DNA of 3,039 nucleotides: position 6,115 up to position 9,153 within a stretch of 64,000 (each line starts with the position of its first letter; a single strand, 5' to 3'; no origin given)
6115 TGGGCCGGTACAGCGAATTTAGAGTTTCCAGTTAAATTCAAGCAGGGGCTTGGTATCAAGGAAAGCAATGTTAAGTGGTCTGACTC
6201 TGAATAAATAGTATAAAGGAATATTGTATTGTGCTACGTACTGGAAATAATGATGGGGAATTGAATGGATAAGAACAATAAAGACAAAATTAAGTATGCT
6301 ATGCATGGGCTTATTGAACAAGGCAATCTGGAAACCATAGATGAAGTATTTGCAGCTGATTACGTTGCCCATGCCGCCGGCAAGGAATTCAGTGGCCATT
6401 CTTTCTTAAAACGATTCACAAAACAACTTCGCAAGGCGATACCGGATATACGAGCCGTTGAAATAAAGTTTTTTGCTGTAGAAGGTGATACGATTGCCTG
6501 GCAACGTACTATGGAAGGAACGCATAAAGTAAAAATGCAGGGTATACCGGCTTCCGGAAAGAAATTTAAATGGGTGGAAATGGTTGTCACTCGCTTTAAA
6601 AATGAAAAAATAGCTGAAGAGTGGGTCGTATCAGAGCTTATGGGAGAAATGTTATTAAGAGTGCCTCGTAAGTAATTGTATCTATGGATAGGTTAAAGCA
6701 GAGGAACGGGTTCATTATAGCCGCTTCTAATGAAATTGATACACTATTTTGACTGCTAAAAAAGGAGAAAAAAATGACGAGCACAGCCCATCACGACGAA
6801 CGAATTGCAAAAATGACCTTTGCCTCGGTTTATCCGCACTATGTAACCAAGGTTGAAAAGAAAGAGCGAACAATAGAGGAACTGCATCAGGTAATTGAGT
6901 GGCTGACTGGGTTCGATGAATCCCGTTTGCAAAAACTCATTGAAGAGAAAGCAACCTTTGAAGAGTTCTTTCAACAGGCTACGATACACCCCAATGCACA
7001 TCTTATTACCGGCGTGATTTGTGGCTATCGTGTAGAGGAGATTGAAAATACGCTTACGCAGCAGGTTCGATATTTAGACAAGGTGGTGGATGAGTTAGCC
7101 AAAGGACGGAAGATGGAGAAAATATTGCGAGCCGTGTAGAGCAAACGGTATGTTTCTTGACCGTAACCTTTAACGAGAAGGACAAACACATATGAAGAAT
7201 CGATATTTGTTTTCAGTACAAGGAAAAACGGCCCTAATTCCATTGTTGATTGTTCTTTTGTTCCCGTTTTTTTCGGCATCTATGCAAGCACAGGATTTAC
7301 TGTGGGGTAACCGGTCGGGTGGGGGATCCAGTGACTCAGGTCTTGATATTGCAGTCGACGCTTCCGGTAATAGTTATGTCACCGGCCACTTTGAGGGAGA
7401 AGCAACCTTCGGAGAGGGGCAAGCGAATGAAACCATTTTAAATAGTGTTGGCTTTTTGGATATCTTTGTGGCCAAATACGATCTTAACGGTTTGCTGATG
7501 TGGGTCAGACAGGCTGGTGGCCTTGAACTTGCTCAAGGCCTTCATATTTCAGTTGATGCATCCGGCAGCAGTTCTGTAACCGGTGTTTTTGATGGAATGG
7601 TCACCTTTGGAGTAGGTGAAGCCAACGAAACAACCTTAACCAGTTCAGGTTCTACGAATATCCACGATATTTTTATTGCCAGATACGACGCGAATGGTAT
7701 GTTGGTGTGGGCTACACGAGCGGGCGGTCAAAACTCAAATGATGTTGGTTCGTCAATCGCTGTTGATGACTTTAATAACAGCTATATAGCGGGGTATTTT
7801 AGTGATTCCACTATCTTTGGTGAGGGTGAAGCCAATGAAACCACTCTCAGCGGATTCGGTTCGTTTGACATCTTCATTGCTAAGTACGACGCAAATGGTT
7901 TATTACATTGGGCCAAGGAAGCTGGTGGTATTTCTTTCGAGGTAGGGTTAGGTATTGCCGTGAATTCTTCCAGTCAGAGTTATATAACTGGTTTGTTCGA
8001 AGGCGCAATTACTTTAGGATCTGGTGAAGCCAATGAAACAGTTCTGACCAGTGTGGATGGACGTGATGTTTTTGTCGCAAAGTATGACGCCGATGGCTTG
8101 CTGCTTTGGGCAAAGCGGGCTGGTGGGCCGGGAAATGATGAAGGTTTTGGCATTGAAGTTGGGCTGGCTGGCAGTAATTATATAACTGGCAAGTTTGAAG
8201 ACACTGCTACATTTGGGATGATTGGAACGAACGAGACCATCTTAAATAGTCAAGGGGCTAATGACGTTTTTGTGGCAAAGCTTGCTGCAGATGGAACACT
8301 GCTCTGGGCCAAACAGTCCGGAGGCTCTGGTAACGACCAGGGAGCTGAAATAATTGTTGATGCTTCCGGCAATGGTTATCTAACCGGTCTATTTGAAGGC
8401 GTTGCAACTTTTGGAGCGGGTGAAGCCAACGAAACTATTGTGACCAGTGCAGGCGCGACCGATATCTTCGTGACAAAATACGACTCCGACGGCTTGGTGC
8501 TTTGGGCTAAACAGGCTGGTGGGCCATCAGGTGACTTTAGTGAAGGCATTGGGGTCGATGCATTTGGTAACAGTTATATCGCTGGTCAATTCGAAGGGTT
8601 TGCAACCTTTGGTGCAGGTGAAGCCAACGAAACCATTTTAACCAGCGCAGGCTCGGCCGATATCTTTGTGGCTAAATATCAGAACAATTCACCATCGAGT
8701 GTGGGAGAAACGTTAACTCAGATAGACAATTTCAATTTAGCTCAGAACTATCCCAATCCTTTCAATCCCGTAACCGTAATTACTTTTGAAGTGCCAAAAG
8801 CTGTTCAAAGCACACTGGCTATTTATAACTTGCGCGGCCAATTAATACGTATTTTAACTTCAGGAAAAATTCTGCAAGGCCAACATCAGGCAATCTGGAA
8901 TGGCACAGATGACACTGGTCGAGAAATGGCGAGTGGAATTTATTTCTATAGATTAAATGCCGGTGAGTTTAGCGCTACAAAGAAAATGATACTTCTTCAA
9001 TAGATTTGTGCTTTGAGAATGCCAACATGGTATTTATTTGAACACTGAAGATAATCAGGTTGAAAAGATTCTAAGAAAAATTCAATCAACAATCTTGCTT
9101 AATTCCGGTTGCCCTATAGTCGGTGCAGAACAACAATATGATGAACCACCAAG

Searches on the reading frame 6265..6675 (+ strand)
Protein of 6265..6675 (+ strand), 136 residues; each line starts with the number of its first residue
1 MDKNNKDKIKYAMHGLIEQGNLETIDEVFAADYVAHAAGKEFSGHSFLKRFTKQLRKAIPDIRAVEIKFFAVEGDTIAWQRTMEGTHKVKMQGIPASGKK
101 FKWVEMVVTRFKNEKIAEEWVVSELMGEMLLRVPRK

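Call 9: search_protein_families(library=pfam, proteins=[window:6265-6675:+], max_evalue=0.001)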
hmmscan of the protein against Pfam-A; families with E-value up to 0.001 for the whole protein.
window:6265-6675:+ (136 aa): 2 families
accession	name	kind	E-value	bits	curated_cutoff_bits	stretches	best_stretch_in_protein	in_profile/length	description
PF07366.18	SnoaL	-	3.3e-26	92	28.4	1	14-127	8-121/126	SnoaL-like polyketide cyclase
PF12680.13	SnoaL_2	-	4.2e-15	56.6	27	1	16-118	7-101/102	SnoaL-like domain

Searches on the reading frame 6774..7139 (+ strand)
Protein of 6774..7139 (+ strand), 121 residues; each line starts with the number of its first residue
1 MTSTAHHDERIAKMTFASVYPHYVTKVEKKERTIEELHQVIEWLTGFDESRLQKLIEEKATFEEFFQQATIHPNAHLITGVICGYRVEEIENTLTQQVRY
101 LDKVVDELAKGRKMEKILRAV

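Call 4: search_protein_families(library=pfam, proteins=[window:6774-7139:+], max_evalue=0.1)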
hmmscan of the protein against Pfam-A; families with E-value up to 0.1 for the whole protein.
window:6774-7139:+ (121 aa): 4 families
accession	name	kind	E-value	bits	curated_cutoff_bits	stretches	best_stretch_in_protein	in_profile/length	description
PF09966.14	DUF2200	-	1.8e-52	176.6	22.8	1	10-119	1-111/111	Uncharacterized protein conserved in bacteria (DUF2200)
PF12510.13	Smoothelin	-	0.029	14.8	23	1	42-64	13-35/50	Smoothelin cytoskeleton protein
PF01920.25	Prefoldin_2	-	0.03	14.7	27.6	0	23-55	17-50/106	Prefoldin subunit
PF10244.14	MRP-L51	-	0.06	13.9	25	0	35-73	35-73/93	Mitochondrial ribosomal subunit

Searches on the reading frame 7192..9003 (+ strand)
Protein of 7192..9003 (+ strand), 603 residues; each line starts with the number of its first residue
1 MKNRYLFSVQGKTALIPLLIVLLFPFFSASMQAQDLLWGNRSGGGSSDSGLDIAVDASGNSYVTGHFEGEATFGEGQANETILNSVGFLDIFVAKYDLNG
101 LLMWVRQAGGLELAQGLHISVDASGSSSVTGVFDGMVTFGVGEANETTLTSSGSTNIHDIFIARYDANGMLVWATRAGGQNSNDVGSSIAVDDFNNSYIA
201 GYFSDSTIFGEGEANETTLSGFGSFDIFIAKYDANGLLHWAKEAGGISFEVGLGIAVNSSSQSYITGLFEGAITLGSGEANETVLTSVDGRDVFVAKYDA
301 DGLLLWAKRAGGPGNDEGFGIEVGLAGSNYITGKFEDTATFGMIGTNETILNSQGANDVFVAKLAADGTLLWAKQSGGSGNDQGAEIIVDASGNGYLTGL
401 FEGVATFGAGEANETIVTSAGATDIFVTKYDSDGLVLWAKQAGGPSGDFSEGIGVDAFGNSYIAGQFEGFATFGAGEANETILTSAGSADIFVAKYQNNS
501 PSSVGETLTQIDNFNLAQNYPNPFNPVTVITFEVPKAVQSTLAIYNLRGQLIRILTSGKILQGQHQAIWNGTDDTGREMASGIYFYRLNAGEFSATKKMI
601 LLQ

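Call 4: search_protein_families(library=pfam, proteins=[window:7192-9003:+], max_evalue=0.1)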
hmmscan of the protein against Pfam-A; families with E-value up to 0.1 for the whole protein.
window:7192-9003:+ (603 aa): 7 families
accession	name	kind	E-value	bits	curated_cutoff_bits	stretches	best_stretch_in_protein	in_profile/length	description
PF06739.17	SBBP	-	8.3e-19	67.7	20.5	3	172-202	1-31/38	Beta-propeller repeat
PF13860.13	FlgD_ig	-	9.8e-09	35.5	27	1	530-589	12-74/79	FlgD Ig-like domain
PF18962.6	Por_Secre_tail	-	4.4e-08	33.7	27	1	520-600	2-74/75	Secretion system C-terminal sorting domain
PF17633.7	DUF5514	-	7.9e-05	23.4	27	0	293-331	70-108/142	Family of unknown function (DUF5514)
PF13585.12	CHU_C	-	0.00018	22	27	1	536-592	25-75/86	CHU_C Type IX secretion signal domain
PF17164.10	DUF5122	-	0.0011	19.6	27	0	353-370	15-32/36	Domain of unknown function (DUF5122) beta-propeller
PF13798.11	PCYCGC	-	0.021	15.2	25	0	151-176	80-105/153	Protein of unknown function with PCYCGC motif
